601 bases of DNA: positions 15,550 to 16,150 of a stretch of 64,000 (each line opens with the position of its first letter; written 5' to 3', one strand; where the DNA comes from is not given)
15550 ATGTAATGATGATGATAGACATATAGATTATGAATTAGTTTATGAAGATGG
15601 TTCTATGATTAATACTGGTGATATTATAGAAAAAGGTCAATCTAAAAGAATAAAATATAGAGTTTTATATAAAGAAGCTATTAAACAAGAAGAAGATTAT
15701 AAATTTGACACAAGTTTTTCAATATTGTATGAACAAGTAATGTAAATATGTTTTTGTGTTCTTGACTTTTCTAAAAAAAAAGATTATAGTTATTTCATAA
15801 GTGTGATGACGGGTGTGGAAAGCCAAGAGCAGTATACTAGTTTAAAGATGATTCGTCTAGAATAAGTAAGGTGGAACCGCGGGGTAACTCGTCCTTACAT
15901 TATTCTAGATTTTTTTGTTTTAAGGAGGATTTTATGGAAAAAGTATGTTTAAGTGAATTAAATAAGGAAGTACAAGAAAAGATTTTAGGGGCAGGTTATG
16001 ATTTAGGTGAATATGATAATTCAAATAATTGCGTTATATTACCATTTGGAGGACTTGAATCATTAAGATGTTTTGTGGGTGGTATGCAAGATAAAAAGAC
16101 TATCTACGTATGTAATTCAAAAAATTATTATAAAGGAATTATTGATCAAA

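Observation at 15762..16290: T-box leader controls a small unknown ORF that overlaps glyS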

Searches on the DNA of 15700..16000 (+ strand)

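Call 4: search_rna_families(source=window, start=15700, end=16000, threshold=evalue, max_evalue=10, show_alignments=3)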
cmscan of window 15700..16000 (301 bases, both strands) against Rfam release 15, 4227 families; matches with E-value up to 10: 2.
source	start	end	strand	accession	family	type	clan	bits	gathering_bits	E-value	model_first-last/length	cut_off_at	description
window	15733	15899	+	RF00230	T-box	Cis-reg; leader;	-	34.5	93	2.6e-06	1-219/219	no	T-box leader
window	15743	15837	+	RF03752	MIR5292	Gene; miRNA;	-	16.5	105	2.8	1-94/94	no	MIR5292 microRNA precursor family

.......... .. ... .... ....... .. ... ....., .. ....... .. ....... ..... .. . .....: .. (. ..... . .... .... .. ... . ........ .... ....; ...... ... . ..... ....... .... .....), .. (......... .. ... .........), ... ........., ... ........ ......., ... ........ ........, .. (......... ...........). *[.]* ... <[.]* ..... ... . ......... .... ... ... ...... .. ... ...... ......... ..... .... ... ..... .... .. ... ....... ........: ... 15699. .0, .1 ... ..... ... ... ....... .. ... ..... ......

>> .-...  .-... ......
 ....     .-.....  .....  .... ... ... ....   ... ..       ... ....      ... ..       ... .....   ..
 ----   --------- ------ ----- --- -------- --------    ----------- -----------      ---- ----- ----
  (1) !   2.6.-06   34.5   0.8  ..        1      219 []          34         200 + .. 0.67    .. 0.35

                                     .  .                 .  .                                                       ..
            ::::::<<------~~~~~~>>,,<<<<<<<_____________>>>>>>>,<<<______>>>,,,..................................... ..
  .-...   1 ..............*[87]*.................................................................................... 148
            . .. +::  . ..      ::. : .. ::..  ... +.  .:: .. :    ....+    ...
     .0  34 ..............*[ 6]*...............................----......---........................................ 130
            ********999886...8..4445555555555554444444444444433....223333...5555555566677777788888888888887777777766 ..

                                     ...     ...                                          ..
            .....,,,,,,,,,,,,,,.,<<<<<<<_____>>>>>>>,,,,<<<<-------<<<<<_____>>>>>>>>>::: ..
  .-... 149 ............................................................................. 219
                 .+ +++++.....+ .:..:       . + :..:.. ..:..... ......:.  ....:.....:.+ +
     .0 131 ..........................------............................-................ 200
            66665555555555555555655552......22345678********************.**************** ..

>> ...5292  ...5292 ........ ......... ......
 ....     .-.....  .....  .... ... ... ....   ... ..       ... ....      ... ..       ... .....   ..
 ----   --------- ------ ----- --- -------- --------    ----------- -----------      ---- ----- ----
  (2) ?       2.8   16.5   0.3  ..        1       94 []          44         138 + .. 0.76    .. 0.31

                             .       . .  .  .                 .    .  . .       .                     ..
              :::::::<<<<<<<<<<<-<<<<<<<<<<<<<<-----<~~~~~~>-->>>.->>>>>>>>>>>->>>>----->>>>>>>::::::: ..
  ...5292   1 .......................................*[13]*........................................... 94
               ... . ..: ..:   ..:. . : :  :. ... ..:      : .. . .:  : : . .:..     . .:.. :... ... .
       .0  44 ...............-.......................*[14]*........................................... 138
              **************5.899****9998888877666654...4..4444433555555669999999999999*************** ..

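Call 68: build_rna_model(alignment_id=A5, structure=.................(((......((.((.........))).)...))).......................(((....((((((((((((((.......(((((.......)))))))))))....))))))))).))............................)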
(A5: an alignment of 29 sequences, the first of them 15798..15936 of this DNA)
Model R1 built from alignment A5 (29 sequences, 169 columns); structure: as given.
model positions 138; base pairs 29; branch points 1; effective number of sequences 2.55; information 0.59 bits per position. Calibrated on 0.2 Mb of random sequence (short: E-values are rough).
structure used (alignment columns):
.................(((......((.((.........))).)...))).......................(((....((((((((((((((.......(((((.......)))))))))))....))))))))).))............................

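Call 69: search_with_rna_model(model_id=R1, sources=[window, L001, L007, L008, L009, L010, L011, L012, L013, L014, L015, L016, L017, L018, L019, L020, L021, L022, L023, L024, L025, L026, L027, L028, L029, L030, L031, L032, L033, L034, L035, L036, L037, L038, L039, L040, L041, L042, L043, L044, L045, L046, L047, L048, L049, L050, L051, L052, L053, L054, L055, L056, L057, L058, L059, L060, L061, L062, L063, L064, L065, L066, L067, L068, L069, L070, L071, L072, L073, L074, L075, L076, L077, L078, L079, L080, L081, L082, L083, L084, L085, L086, L087, L088, L089, L091, L092, L093], max_evalue=0.01, make_alignment=true)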
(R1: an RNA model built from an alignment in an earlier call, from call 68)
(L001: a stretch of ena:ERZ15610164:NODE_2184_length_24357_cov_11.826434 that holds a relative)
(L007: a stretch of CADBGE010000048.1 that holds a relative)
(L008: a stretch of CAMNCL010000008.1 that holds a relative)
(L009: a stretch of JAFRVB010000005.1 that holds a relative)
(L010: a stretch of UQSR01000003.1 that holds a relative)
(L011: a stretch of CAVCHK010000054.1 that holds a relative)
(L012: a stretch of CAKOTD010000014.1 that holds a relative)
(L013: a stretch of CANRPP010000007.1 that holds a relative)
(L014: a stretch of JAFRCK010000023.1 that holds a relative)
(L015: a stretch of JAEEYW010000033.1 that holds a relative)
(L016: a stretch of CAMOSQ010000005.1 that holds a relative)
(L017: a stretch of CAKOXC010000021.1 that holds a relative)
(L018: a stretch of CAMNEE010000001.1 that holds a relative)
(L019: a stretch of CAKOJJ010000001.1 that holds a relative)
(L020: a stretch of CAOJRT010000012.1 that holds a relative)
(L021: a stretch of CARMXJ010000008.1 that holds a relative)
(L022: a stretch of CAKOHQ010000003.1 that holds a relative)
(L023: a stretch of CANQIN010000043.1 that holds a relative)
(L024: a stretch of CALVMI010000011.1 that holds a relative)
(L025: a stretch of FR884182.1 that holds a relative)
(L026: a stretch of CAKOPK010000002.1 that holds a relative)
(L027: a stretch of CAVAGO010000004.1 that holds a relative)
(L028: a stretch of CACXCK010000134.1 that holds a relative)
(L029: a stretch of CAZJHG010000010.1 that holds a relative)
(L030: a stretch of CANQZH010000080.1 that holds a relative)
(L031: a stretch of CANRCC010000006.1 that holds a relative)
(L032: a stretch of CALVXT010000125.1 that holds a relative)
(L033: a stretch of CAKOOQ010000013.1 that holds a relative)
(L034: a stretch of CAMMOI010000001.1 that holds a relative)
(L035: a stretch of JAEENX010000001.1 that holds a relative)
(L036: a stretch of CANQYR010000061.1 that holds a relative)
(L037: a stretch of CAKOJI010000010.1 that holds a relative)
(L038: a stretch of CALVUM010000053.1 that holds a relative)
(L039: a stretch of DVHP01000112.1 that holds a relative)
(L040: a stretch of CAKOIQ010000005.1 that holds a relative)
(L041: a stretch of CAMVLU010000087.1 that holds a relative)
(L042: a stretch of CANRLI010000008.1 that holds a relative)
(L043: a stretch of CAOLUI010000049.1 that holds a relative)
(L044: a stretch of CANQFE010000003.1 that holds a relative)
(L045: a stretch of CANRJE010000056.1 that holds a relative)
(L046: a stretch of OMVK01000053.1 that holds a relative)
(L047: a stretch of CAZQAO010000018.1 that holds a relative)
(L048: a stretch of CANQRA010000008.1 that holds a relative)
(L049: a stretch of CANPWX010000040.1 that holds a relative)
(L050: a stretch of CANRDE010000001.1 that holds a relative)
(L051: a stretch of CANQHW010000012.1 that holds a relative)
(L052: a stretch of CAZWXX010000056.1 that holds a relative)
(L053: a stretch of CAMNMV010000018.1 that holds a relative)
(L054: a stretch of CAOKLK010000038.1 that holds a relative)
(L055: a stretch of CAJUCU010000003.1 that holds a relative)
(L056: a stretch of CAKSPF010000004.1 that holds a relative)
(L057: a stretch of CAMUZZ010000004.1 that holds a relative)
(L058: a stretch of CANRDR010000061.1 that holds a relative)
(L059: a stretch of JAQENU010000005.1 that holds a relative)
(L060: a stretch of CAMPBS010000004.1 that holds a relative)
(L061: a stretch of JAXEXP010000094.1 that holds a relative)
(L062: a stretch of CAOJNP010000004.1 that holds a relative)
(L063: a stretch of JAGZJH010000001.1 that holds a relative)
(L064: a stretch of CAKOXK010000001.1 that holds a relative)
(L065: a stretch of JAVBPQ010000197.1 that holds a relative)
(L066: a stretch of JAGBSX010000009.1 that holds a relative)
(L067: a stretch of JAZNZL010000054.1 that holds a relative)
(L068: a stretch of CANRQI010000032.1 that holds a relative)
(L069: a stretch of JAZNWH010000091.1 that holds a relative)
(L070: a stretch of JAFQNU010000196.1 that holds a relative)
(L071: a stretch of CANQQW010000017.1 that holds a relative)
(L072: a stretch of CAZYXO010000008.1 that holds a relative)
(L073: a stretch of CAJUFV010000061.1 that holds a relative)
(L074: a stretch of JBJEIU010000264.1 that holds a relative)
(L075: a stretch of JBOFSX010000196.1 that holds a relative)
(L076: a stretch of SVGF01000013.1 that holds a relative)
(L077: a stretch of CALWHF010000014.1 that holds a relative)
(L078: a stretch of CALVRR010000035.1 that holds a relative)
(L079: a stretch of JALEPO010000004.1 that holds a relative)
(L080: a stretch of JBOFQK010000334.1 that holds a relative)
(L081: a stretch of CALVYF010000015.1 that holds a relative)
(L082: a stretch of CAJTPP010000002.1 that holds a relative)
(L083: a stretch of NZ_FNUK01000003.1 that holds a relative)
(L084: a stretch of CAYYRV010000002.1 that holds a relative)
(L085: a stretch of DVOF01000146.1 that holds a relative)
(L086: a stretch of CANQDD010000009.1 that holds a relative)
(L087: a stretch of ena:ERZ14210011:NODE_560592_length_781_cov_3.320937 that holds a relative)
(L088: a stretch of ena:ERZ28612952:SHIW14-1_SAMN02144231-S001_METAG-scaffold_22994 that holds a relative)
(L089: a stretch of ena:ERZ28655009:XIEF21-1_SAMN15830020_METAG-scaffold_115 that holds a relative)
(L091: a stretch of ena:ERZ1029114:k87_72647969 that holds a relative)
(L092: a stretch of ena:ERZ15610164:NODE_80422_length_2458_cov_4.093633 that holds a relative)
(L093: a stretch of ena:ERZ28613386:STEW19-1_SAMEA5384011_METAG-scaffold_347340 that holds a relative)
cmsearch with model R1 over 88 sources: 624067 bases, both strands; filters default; matches with E-value up to 0.01: 61.
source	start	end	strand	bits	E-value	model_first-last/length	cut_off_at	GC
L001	5864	6002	+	133.3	2.9e-27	1-138/138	no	0.37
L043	1841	1978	+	132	5.7e-27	1-138/138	no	0.34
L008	2853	2992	+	129.4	2.3e-26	1-138/138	no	0.38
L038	2405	2542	+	129.3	2.4e-26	1-138/138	no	0.37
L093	28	167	+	129.1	2.7e-26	1-138/138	no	0.39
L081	2736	2872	+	128.2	4.4e-26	1-138/138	no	0.39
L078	2737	2873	+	127.5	6.3e-26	1-138/138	no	0.39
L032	2292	2429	+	126.9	8.5e-26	1-138/138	no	0.36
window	15795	15934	+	125.8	1.6e-25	1-138/138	no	0.38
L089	2361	2500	+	124.9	2.6e-25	1-138/138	no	0.38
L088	2361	2501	+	124.4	3.3e-25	1-138/138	no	0.39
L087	138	277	+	123.9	4.2e-25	1-138/138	no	0.38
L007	2782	2922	+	122.9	7.3e-25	1-138/138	no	0.35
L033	1000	1138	+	122.6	8.4e-25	1-138/138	no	0.35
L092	1974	2111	+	122.3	9.9e-25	1-138/138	no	0.38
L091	1290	1429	+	122.3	1e-24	1-138/138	no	0.4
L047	2329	2473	+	120.4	2.7e-24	1-138/138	no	0.32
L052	2317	2455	+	120.2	3.1e-24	1-138/138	no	0.38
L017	2291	2432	+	120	3.5e-24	1-138/138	no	0.32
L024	2851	2985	+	119.6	4.1e-24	1-138/138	no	0.38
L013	775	911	+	118.6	7.2e-24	1-138/138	no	0.35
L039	1344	1479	+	118.2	8.9e-24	1-138/138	no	0.36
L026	796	941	+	117.3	1.4e-23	1-138/138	no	0.33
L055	2316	2455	+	116.3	2.5e-23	1-138/138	no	0.39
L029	2762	2901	+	116.1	2.7e-23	1-138/138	no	0.36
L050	2858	2992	+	113.2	1.2e-22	1-138/138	no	0.31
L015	2845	2981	+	112.6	1.7e-22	1-138/138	no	0.31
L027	2749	2888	+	112.2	2.1e-22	1-138/138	no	0.39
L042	2814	2952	+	112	2.3e-22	1-138/138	no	0.35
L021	2843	2982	+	109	1.2e-21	1-138/138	no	0.38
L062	1797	1935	+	108.1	1.9e-21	1-138/138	no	0.35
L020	2821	2960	+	107.1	3.2e-21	1-138/138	no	0.35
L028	2476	2610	+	105.7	6.7e-21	1-138/138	no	0.39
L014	2853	2989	+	105.1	9.2e-21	1-138/138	no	0.36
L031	2843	2985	+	104.9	1e-20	1-138/138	no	0.29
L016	2857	2990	+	101.3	7.1e-20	1-138/138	no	0.34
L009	1002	1140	+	100.5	1.1e-19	1-138/138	no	0.37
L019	2318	2452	+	100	1.4e-19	1-138/138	no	0.35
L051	2846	2992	+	96.3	1e-18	1-138/138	no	0.36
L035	966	1109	+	94.3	2.9e-18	1-138/138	no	0.34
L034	2303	2448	+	92.6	7.2e-18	1-138/138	no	0.32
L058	2300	2425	+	91.7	1.2e-17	1-138/138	no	0.33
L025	2316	2452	+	91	1.7e-17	1-138/138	no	0.36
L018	2315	2444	+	88.9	5.2e-17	1-138/138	no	0.36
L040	2378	2503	+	88.7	5.6e-17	1-138/138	no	0.37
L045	2866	3001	+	88.5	6.4e-17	1-138/138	no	0.35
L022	2314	2437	+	76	4.9e-14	1-138/138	no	0.33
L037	2332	2458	+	70.9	7.3e-13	1-138/138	no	0.34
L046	2868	2992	+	68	3.3e-12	1-138/138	no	0.34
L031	5693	5803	+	51.5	2.1e-08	1-138/138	no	0.28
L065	2851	2987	+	46.2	3.7e-07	1-138/138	no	0.39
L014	6193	6300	+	44.3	9.9e-07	1-138/138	no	0.29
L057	2753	2900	+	41.2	5.2e-06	1-138/138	no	0.39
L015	6888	6996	+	39.6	1.2e-05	1-138/138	no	0.32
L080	2881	2939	+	37.9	3e-05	57-114/138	no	0.51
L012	5944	6058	+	34.1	0.00023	1-138/138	no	0.32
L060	2824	2956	+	30.8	0.0013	1-138/138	no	0.31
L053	2835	2937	+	30.3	0.0017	1-138/138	no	0.3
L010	4650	4762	+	30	0.002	1-138/138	no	0.35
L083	2842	2976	+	27.9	0.006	1-138/138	no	0.48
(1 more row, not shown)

Alignment A6: 61 matches aligned to the model, 192 columns, each read 5' to 3' on its own strand. Consensus structure (alignment columns), stored with it:
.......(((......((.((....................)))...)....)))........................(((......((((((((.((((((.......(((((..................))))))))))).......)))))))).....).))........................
